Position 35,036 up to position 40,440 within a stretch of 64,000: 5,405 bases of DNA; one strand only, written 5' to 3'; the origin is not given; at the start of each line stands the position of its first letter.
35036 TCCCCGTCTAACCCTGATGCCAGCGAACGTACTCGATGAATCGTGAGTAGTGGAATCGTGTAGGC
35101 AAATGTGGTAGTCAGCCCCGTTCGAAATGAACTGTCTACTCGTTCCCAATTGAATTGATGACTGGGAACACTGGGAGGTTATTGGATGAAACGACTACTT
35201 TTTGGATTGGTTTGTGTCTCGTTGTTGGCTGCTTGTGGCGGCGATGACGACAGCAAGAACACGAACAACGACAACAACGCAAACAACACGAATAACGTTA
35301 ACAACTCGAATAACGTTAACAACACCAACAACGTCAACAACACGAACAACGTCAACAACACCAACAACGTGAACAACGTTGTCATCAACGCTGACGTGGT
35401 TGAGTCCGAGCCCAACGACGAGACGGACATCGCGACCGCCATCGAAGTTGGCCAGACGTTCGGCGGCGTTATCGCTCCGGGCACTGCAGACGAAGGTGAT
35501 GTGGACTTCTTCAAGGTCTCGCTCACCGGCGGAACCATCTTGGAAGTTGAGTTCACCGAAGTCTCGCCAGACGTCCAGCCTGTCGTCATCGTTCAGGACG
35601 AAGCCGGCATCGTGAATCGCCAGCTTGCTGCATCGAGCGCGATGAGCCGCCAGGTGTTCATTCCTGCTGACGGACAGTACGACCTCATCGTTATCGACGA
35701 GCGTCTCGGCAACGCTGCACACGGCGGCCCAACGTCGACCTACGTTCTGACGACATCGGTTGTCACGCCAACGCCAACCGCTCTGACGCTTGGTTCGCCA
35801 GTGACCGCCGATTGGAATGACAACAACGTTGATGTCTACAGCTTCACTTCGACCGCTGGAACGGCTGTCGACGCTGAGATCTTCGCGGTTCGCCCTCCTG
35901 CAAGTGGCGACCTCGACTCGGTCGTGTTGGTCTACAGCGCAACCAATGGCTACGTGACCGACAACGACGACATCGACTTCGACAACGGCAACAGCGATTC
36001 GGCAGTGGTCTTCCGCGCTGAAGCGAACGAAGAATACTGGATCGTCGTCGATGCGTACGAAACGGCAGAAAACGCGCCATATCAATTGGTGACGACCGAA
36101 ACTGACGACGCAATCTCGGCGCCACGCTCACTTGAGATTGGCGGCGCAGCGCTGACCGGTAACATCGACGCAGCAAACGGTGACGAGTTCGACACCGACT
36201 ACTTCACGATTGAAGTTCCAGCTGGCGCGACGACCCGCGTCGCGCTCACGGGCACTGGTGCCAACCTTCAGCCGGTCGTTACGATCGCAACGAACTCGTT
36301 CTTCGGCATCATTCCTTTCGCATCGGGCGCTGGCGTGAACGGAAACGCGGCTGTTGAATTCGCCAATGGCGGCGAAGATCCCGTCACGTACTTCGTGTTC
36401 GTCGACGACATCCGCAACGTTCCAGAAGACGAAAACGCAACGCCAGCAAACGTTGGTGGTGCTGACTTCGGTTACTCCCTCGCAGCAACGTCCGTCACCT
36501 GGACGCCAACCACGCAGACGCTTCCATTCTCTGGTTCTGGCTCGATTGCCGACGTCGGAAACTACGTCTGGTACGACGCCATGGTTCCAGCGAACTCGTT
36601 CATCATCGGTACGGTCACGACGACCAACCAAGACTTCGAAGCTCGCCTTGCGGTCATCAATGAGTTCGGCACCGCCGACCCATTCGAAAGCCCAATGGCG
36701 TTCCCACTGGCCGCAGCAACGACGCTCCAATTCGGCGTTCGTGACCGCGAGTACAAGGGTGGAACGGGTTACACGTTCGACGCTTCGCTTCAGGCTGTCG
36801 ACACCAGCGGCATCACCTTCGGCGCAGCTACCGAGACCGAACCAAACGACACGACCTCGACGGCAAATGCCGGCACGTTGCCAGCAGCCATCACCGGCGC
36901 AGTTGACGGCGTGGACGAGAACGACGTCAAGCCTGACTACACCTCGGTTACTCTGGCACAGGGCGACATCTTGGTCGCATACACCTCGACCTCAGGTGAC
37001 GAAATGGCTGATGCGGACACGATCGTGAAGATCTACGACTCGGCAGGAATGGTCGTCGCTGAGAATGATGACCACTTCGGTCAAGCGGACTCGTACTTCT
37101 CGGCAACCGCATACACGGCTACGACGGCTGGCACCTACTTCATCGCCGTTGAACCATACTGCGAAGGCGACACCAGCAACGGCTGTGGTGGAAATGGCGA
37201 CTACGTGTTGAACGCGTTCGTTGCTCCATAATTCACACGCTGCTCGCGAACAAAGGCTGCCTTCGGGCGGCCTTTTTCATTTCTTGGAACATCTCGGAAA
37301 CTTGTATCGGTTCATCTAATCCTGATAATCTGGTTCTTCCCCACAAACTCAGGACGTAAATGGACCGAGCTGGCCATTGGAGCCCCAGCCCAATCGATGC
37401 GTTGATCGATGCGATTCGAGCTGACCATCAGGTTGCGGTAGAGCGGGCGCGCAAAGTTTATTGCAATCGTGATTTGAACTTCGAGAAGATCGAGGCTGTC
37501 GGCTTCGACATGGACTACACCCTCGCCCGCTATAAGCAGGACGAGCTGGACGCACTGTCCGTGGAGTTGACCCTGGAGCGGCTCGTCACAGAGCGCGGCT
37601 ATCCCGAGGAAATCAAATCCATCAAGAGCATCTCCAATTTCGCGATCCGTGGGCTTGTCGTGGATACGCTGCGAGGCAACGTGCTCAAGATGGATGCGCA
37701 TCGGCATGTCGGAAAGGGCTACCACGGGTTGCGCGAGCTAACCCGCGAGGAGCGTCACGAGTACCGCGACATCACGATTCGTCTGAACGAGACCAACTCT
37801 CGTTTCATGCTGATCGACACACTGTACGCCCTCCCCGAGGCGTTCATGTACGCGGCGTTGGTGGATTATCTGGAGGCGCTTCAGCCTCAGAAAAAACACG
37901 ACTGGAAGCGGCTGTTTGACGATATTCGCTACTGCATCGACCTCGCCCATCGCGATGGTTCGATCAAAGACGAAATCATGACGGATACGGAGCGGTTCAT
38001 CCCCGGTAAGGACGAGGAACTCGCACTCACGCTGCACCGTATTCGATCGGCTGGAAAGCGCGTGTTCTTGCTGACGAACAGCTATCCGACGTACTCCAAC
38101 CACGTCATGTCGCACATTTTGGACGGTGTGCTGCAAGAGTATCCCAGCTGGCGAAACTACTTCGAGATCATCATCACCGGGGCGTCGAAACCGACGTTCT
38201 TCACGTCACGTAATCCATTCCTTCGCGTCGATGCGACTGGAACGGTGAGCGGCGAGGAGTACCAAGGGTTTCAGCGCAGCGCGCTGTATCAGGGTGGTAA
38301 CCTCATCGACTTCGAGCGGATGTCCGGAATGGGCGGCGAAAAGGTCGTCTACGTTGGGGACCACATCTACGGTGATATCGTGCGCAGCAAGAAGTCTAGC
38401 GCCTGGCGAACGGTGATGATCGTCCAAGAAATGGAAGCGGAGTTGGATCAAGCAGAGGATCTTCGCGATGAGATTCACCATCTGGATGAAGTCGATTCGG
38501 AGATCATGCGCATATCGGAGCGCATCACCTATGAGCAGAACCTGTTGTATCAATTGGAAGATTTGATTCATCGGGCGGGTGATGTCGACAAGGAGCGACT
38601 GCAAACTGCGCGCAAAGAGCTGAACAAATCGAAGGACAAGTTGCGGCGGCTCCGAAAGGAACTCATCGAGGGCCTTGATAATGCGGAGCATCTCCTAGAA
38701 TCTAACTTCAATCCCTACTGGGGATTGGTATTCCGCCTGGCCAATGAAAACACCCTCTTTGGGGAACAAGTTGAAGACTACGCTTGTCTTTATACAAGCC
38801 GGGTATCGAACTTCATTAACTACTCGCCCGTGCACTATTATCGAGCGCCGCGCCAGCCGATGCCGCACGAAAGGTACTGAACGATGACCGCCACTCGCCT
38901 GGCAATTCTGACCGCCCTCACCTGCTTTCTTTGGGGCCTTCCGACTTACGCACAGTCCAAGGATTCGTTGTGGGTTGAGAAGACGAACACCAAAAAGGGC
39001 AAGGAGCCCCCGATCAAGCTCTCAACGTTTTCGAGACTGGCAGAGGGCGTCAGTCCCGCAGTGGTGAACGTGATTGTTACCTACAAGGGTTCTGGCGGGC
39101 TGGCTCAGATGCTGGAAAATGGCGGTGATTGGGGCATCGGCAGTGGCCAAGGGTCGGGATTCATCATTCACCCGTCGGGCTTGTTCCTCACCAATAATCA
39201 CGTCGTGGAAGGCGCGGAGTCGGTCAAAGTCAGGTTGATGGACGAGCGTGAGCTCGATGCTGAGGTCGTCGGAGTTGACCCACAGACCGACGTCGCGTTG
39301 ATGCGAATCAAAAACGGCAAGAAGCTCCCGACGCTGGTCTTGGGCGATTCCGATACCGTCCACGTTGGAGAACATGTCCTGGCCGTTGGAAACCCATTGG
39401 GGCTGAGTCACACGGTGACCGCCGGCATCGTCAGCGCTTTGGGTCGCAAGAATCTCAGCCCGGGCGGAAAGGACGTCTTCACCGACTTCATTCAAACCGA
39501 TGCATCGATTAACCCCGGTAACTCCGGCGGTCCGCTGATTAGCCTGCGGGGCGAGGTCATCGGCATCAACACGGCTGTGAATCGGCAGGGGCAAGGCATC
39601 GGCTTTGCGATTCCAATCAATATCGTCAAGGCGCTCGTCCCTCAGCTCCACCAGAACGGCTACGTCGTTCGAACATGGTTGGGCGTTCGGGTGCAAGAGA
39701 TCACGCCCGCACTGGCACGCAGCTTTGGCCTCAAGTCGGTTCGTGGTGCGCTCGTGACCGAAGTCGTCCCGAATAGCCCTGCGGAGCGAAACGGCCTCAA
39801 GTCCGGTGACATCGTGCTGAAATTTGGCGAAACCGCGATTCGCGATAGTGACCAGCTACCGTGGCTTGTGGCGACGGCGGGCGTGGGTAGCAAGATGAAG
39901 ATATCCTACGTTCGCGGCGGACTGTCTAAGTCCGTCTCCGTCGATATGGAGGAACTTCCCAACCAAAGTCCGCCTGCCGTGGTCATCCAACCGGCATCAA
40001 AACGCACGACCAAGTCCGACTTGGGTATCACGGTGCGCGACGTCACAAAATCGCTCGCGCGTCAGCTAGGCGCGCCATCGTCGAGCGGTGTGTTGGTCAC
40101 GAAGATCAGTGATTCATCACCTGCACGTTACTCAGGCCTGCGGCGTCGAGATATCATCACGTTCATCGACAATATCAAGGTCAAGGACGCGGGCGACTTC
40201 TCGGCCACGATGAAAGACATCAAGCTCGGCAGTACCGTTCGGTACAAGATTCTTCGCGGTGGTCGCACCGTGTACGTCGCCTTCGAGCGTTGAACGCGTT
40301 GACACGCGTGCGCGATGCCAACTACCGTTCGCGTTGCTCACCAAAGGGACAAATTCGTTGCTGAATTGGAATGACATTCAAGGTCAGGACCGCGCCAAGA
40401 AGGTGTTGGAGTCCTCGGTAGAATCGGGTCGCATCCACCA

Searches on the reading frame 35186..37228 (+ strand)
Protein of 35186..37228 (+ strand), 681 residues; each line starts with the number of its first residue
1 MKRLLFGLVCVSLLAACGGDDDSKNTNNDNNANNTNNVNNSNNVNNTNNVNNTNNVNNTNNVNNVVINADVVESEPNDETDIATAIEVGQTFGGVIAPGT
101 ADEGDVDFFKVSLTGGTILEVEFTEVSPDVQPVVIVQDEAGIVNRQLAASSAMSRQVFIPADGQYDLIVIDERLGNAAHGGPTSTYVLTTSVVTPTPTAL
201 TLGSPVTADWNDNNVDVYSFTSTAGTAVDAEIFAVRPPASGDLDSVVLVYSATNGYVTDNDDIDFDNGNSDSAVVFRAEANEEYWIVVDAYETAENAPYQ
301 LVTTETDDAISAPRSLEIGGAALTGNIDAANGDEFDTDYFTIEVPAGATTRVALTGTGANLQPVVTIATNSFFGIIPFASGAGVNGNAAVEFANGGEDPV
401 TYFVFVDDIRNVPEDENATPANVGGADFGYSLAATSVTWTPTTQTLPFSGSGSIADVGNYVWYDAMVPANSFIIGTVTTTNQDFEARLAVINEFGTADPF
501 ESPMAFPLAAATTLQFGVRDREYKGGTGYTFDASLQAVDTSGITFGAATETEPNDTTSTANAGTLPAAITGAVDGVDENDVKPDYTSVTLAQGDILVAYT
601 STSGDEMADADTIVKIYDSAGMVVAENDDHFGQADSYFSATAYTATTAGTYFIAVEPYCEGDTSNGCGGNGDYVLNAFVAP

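Call 13: search_protein_families(library=pfam, proteins=[window:35186-37228:+], max_evalue=0.001)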
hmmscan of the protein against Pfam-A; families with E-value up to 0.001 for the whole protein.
window:35186-37228:+ (681 aa): 1 family
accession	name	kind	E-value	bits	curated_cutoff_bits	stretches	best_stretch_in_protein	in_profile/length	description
PF04151.21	PPC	-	4.8e-09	37.4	25.9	0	584-656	3-69/70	Bacterial pre-peptidase C-terminal domain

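Call 52: search_protein_families(library=ncbifam, proteins=[window:35186-37228:+], max_evalue=0.001)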
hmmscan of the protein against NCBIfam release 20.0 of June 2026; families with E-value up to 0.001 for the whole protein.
window:35186-37228:+ (681 aa): 0 families

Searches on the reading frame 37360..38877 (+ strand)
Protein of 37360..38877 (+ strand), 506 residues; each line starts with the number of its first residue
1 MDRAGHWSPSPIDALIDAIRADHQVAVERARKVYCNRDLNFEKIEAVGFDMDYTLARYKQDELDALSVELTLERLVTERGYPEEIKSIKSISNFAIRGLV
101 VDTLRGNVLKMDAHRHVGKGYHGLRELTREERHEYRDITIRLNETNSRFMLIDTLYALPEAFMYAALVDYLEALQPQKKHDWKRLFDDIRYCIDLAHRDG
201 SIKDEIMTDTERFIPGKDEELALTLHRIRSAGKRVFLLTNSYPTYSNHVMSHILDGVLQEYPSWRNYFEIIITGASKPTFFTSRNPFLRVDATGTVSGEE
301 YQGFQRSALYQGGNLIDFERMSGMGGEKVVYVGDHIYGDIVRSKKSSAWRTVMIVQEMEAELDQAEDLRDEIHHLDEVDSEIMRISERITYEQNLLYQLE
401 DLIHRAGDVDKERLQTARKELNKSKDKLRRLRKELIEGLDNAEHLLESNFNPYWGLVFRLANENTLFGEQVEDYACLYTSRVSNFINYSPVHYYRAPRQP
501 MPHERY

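Call 71: search_protein_families(library=pfam, proteins=[window:37360-38877:+], max_evalue=0.0001)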
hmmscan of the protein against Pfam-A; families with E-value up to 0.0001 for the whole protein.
window:37360-38877:+ (506 aa): 1 family
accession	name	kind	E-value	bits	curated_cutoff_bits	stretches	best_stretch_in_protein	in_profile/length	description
PF05761.20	5_nucleotid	-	4.4e-145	484.6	28.5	1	33-505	1-459/460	5' nucleotidase family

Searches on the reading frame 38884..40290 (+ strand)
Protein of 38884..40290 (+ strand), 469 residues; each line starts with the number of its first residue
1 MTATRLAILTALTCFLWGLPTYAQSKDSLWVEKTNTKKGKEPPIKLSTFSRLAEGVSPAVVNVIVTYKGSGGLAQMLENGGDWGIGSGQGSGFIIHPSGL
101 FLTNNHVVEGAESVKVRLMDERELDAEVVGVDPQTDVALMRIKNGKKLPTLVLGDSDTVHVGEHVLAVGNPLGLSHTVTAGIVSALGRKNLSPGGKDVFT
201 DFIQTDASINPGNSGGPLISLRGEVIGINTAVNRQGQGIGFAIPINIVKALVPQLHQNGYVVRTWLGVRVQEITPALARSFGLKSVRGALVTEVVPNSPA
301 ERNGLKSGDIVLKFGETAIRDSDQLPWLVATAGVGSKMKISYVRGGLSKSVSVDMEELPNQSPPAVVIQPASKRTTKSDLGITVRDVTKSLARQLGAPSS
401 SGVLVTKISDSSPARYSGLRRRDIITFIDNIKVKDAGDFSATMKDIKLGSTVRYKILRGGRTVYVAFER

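Call 71: search_protein_families(library=pfam, proteins=[window:38884-40290:+], max_evalue=0.0001)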
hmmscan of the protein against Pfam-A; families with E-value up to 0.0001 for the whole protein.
window:38884-40290:+ (469 aa): 6 families
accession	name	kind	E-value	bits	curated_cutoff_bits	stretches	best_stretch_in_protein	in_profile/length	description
PF13365.12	Trypsin_2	-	4.7e-36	125.1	27.6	1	90-228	1-144/144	Trypsin-like peptidase domain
PF13180.12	PDZ_2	-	8.9e-30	103.2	27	2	266-354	3-79/80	PDZ domain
PF00089.32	Trypsin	-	3.1e-21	76.7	20.6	1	90-249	27-217/220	Trypsin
PF17820.7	PDZ_6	-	5.7e-13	48.8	27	1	291-324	2-35/54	PDZ domain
PF00595.29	PDZ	-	4.7e-12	46.5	23.2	1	264-321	10-59/81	PDZ domain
PF12812.13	PDZ_1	-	1.1e-06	29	28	1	379-447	10-76/78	PDZ-like domain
